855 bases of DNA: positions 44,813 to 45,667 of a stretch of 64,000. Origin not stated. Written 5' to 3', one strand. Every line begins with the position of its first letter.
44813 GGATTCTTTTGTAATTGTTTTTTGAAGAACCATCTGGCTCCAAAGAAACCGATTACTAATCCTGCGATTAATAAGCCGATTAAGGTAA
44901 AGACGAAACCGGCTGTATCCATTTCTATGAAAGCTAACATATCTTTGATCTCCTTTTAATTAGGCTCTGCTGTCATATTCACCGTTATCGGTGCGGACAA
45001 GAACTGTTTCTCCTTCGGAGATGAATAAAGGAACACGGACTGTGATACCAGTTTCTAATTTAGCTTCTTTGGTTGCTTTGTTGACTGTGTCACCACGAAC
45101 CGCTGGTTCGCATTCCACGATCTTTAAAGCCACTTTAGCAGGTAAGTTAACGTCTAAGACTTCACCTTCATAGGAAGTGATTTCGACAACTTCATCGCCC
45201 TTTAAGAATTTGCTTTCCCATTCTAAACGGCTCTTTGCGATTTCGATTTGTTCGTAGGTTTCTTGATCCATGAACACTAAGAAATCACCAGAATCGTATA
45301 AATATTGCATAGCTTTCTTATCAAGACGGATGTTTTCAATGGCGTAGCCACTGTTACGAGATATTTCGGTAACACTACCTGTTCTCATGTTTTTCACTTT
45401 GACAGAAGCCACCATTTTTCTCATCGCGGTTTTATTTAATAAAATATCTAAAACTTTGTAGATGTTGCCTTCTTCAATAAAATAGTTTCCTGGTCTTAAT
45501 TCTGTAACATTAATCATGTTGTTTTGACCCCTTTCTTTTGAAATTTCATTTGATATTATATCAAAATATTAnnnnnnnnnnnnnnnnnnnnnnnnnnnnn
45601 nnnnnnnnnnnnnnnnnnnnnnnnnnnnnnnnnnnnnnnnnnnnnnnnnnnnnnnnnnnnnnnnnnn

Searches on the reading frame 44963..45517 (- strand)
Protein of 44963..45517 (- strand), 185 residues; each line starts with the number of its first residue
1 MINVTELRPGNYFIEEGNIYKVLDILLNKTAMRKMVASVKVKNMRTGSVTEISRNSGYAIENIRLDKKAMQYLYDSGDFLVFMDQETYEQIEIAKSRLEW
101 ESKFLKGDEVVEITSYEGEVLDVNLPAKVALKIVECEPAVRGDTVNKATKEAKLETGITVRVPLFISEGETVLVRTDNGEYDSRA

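Call 81: search_protein_families(library=pfam, proteins=[window:44963-45517:-], max_evalue=0.00001)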
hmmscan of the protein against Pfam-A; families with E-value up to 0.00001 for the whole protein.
window:44963-45517:- (185 aa): 3 families
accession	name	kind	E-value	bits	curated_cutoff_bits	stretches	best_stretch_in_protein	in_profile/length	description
PF09285.17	Elong-fact-P_C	-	4.2e-22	78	25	1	129-184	1-56/56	Elongation factor P, C-terminal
PF01132.26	EFP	-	4.3e-21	75.1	27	1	68-121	1-54/54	Elongation factor P (EF-P) OB domain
PF08207.18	EFP_N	-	4.3e-10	39.9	23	1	4-57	2-55/58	Elongation factor P (EF-P) KOW-like domain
